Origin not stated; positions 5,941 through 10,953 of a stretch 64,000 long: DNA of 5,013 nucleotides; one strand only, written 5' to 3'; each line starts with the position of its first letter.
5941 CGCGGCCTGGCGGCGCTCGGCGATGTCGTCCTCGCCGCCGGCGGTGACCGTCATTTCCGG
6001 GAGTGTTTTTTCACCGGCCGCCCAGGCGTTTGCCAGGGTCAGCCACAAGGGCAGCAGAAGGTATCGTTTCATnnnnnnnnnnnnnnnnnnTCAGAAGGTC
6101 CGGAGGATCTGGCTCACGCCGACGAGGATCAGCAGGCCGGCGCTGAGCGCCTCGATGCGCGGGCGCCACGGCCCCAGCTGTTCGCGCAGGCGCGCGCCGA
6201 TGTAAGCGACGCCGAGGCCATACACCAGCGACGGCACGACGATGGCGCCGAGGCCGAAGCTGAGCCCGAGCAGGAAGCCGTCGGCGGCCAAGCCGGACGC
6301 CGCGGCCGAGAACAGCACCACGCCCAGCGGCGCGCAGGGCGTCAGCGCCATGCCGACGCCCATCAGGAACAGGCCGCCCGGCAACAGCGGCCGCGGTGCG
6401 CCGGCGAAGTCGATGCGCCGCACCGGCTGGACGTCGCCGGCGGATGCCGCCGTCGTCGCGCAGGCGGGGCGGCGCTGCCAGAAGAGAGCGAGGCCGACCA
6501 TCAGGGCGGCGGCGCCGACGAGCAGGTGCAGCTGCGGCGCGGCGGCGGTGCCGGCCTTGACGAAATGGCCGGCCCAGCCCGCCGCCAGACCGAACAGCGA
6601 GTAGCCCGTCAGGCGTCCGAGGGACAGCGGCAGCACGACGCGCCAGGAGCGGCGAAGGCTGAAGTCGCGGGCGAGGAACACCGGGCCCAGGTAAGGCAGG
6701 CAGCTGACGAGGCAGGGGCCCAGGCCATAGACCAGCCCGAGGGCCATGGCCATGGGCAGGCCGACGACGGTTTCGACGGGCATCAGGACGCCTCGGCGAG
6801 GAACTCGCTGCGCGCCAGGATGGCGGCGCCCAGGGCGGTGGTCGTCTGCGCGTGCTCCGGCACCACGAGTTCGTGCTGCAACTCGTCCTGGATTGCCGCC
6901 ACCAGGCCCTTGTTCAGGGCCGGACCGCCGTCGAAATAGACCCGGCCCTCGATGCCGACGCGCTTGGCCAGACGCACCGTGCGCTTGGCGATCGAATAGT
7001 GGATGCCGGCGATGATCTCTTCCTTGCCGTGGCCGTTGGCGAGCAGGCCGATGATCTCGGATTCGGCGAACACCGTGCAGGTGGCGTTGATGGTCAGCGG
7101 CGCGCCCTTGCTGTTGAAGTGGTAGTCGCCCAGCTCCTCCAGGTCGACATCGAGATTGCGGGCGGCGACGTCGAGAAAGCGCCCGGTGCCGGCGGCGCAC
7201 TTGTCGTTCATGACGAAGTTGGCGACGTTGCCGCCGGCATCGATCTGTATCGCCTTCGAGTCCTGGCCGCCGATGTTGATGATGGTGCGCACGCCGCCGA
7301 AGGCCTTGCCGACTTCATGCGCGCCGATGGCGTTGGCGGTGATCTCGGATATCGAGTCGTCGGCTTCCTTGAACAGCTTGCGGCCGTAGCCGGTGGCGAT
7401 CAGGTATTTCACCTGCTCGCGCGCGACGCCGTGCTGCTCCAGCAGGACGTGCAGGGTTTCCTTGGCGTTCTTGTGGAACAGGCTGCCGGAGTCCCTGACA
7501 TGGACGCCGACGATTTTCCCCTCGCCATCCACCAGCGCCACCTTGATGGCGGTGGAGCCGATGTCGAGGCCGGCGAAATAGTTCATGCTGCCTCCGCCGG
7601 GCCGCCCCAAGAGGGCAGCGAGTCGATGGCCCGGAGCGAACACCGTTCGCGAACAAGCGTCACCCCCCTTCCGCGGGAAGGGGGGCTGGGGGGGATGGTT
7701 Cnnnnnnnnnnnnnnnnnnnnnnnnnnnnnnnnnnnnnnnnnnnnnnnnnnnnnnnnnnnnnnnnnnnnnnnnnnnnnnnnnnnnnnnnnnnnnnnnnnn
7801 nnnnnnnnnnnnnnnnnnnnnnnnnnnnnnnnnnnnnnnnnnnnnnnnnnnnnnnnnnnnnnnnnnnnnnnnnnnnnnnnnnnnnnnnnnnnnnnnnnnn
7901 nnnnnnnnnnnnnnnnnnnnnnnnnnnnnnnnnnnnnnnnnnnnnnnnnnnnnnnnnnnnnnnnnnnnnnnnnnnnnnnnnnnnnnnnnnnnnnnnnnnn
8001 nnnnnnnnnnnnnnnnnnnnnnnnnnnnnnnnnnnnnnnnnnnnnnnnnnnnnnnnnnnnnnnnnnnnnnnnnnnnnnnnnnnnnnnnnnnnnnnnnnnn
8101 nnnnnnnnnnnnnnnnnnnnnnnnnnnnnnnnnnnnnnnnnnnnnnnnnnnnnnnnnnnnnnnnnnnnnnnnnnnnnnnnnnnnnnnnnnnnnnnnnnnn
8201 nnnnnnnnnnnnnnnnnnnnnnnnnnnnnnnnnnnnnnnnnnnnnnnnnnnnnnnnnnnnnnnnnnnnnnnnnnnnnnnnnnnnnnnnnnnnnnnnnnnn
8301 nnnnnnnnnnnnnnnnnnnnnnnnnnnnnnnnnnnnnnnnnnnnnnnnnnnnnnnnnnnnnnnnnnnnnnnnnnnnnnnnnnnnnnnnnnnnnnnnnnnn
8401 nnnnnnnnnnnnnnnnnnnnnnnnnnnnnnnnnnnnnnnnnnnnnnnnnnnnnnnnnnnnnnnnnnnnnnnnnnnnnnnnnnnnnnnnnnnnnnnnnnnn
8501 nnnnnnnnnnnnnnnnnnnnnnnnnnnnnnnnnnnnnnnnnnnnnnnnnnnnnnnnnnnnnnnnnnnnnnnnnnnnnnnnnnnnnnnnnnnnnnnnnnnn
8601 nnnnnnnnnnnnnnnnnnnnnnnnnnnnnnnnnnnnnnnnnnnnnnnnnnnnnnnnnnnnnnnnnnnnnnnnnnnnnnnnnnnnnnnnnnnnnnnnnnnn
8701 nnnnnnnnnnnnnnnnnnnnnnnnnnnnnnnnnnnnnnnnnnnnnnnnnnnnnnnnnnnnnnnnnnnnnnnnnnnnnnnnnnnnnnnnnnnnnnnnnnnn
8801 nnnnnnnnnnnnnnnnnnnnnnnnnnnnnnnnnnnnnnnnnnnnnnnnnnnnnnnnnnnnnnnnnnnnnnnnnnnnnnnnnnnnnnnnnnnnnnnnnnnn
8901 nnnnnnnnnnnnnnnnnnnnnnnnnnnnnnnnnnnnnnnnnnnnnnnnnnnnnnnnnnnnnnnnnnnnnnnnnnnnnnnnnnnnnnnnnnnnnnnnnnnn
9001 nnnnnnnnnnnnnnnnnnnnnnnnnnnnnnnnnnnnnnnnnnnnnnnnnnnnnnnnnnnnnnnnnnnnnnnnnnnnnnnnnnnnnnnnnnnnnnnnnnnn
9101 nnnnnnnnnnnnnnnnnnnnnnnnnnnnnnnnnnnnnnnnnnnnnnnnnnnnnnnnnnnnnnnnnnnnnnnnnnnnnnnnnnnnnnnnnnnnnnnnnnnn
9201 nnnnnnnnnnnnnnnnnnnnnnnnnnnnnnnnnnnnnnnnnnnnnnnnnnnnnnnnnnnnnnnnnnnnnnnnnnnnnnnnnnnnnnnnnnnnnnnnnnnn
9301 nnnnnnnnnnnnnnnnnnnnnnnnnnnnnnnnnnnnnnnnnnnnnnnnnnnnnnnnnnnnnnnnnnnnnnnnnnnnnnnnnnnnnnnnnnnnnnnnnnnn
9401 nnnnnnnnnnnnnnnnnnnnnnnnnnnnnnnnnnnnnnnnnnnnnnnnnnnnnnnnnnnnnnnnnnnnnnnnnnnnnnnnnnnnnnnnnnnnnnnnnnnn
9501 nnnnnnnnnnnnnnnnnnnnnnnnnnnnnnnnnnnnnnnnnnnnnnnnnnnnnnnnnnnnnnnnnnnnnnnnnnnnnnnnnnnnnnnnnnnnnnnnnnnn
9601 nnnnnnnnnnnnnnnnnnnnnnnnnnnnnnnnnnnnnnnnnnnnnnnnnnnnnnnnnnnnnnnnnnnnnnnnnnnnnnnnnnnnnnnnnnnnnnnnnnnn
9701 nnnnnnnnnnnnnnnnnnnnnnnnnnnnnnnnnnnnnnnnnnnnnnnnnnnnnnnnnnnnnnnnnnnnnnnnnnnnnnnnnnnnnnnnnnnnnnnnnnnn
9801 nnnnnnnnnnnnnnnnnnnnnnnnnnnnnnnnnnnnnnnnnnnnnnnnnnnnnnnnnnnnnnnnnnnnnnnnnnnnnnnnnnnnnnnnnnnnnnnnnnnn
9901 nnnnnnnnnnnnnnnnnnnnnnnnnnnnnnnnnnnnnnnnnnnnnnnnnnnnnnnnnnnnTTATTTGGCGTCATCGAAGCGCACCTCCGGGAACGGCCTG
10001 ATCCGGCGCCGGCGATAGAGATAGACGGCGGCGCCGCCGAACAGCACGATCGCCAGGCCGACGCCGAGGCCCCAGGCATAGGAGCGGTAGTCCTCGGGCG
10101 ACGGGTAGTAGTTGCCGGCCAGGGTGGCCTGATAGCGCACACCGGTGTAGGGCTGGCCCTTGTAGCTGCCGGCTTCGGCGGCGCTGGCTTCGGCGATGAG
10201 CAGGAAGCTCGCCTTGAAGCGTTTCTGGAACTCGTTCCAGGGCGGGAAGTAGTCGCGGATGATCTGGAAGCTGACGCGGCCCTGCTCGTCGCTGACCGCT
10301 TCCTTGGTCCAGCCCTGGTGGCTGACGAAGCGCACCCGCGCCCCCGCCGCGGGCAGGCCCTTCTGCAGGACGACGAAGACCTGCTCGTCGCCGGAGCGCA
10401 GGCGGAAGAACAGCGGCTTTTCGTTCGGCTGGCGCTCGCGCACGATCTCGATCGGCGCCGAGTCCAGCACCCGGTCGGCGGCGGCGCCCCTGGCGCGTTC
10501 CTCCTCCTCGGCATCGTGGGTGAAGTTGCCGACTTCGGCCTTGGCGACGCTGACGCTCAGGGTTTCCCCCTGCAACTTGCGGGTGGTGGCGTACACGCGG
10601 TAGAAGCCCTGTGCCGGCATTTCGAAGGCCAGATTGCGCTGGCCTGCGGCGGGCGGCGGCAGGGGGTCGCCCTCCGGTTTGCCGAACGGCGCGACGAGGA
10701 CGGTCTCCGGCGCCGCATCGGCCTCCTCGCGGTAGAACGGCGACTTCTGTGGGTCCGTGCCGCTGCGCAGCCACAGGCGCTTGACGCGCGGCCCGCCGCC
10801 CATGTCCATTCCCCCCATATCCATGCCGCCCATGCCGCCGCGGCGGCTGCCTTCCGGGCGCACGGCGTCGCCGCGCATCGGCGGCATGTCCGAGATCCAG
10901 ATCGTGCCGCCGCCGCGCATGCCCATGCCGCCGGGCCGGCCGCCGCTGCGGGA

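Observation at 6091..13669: TonB-gated operon pairing an ATP-driven Fe-S reductase module (HgdC-type activase + one HGD-D/double-cubane-type subunit) with a NapH-like membrane Fe-S protein, a CcdA/TauE-like permease and a Met-rich periplasmic protein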

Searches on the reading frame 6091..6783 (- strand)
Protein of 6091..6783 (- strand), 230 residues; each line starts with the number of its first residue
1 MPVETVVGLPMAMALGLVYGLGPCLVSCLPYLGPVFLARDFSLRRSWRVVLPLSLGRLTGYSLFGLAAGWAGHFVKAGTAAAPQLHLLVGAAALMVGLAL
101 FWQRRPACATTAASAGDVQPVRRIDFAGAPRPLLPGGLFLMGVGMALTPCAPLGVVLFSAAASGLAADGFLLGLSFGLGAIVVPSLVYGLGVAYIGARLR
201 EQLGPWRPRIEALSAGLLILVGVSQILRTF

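Call 6: search_protein_families(library=pfam, proteins=[window:6091-6783:-], max_evalue=0.01)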
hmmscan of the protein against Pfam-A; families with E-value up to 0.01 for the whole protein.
window:6091-6783:- (230 aa): 1 family
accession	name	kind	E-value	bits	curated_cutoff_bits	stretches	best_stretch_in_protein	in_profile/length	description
PF13386.12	DsbD_2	-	5.4e-19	69.3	24.9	1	12-223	2-198/199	Cytochrome C biogenesis protein transmembrane region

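Call 7: search_protein_families(library=ncbifam, proteins=[window:6091-6783:-], max_evalue=0.001)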
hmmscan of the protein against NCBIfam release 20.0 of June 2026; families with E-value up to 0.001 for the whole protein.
window:6091-6783:- (230 aa): 0 families

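Call 37: search_solved_structures(query=window:6091-6783:-, max_evalue=1)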
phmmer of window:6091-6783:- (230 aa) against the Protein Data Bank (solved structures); distinct sequences matched with E-value up to 1: 0.

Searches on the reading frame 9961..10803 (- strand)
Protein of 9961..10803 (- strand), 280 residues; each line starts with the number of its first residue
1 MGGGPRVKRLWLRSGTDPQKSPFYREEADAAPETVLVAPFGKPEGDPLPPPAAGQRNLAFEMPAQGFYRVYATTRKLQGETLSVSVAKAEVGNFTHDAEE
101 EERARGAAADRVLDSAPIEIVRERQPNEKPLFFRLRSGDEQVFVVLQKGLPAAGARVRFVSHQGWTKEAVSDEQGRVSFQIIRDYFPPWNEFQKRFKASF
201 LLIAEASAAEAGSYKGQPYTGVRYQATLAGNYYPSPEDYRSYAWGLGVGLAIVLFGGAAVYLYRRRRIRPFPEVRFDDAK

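Call 51: find_homologous_proteins(query=window:9961-10803:-, max_evalue=0.001)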
Query window:9961-10803:- (280 aa): 301 proteins with E <= 0.001 among 6664 candidates; the best 120 are listed.
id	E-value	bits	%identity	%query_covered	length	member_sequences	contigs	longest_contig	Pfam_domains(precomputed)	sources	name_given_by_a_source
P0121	7.5e-179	611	97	100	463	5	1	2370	-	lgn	-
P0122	6.4e-151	520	83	99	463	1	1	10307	-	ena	-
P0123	5.7e-149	513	81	98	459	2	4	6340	-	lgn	-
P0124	1.8e-147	508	81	98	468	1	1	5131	-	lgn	-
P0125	4.7e-146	504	81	98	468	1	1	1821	-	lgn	-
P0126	8.5e-146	503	79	98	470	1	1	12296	-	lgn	-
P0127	1.8e-143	495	76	99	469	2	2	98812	-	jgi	jgi:hypothetical protein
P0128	1.9e-143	495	79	98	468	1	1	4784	-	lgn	-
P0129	9.7e-143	493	77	99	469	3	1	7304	-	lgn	-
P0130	1.1e-142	493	79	98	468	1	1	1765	-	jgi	jgi:hypothetical protein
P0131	2.7e-142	491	77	99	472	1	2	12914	-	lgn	-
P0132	1.3e-141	489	79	98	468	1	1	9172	-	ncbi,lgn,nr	ncbi:MAG: hypothetical protein K8H75_10830 [Sulfuricella sp.]|nr:hypothetical protein [Sulfuricella 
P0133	4.8e-138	477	76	99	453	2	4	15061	-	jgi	jgi:hypothetical protein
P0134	9.0e-138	476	78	99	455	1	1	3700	-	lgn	-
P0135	9.7e-137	473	75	98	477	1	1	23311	-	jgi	-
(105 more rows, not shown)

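Call 60: predict_structure(alignment_id=A1)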
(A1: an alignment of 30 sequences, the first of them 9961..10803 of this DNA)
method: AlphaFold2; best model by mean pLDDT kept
length: 280 residues; sequences in the alignment: 30
mean_pLDDT: 55.1   pTM: 0.45
mean pLDDT of the five models: 55.1, 50.2, 48.0, 42.1, 40.5
residues with pLDDT >= 90: 0; 70-90: 44; 50-70: 130; < 50: 106
segments of 3 or more residues with pLDDT < 50: 1-5, 7-28, 53-57, 109-151, 189-198, 234-240, 269-280
pLDDT, mean of each block of 10 residues (from residue 1): 42 37 46 54 56 50 58 72 68 60 54 39 39 26 32 60 62 58 52 48 67 78 68 51 70 86 68 41
secondary structure, 60 per line:
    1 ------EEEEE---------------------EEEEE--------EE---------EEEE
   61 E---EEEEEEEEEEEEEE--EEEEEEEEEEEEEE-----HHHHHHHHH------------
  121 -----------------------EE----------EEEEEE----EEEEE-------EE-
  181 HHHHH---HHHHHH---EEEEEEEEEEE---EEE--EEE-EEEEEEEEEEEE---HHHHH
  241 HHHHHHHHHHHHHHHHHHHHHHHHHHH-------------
elements in order: E7-11 E33-37 E57-61 E65-78 E81-94 H100-108 E156-161 E166-170 H181-185 H189-194 E198-208 E212-214 E217-219 E221-232 H236-267

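Call 61: search_solved_structures(query=A1, max_evalue=10, show_alignments=2)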
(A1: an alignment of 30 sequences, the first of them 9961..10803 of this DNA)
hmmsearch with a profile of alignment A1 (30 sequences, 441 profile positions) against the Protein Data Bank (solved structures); distinct sequences matched with E-value up to 10: 4.
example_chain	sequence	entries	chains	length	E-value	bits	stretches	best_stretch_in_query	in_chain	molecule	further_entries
6o5o_A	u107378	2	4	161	0.0082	19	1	131-174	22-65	Disabled homolog 2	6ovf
1m7e_A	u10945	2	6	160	0.0085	18.9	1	131-174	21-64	Disabled homolog 2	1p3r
9hd7_R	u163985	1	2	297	0.33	13.7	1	87-139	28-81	Chlorophyll a-b binding protein, chloroplastic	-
28ln_B1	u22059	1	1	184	0.62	12.8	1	123-185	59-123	Large ribosomal subunit protein uL4,X-box-binding protein 1, luminal form,X-box-binding pr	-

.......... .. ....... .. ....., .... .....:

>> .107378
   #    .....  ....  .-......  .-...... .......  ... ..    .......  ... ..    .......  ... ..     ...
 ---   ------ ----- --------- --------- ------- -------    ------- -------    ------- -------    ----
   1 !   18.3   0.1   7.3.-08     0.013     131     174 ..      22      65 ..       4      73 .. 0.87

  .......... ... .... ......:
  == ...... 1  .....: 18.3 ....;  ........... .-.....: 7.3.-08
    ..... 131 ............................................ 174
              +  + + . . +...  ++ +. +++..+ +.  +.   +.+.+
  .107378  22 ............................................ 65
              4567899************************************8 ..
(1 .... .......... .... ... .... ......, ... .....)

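Call 87: fold_search(model_id=the predicted structure, library=pdb)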
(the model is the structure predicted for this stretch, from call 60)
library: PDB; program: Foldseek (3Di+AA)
matches with E <= 10: 785; with E <= 0.001: 2
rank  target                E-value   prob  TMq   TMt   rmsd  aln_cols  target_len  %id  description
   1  9mhl_B                6.1e-05  1.00  0.35  0.40   8.1       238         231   12  The structure of Zcp with zinc bound (released 2025-12-17)
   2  9mhl_A                1.5e-04  1.00  0.35  0.40   7.3       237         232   14  The structure of Zcp with zinc bound (released 2025-12-17)
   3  7biz_A                1.9e-03  0.84  0.20  0.13  16.3       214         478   12  Structure of a B12 binding lipoprotein from Bacteroides thetaiotaomicron (released 2022-03-02)
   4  7dm0_A                6.9e-03  0.72  0.17  0.27  19.0       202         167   16  Biofilm associated protein - C region (released 2021-12-15)
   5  3l3o_A                2.3e-02  0.38  0.20  0.11  19.2       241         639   16  Staphylococcal Complement Inhibitor (SCIN) in complex with Human Complement Component C3c (released 2010-08-04)
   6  3nms_A                2.5e-02  0.38  0.20  0.11  19.2       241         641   16  Staphylococcal Complement Inhibitor (SCIN) in complex with Human Complement C3c (released 2010-08-04)
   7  4v96_AE               6.0e-02  0.66  0.18  0.18  11.8       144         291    8  The structure of a 1.8 MDa viral genome injection device suggests alternative infection mechanisms (released 2014-07-09)
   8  4zf3_B                6.0e-02  0.15  0.11  0.14  16.8       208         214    8  Crystal structure of Green Fluorescent Protein (GFP); S65T, H148D; circular permutant ( 50-51) (released 2015-06-10)
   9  4v96_AK               6.7e-02  0.57  0.19  0.18  11.6       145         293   12  The structure of a 1.8 MDa viral genome injection device suggests alternative infection mechanisms (released 2014-07-09)
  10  6fg9_A                6.7e-02  0.35  0.18  0.07  20.1       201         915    7  Mouse SORCS2 ectodomain (sortilin related VPS10 domain containing receptor 2) (released 2018-08-01)
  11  2yn3_D                6.7e-02  0.33  0.17  0.22  17.8       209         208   12  Structural insight into the giant calcium-binding adhesin SiiE: implications for the adhesion of Salmonella enterica t (released 2013-04-03)
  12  6o4p_B                7.5e-02  0.41  0.18  0.18  18.8       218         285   10  The crystal structure of the interleukin 11 alpha receptor (released 2020-05-06)
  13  6ce7_B                1.1e-01  0.11  0.16  0.08  21.3       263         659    8  Insulin Receptor ectodomain in complex with one insulin molecule (released 2018-03-14)
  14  6moh_C                1.2e-01  0.18  0.17  0.22  18.2       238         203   11  Dimeric DARPin C_R3 complex with EpoR (released 2019-06-05)
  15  6wdp                  1.2e-01  0.16  0.20  0.24  17.6       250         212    9  Interleukin 12 receptor subunit beta-1 (released 2021-02-24)
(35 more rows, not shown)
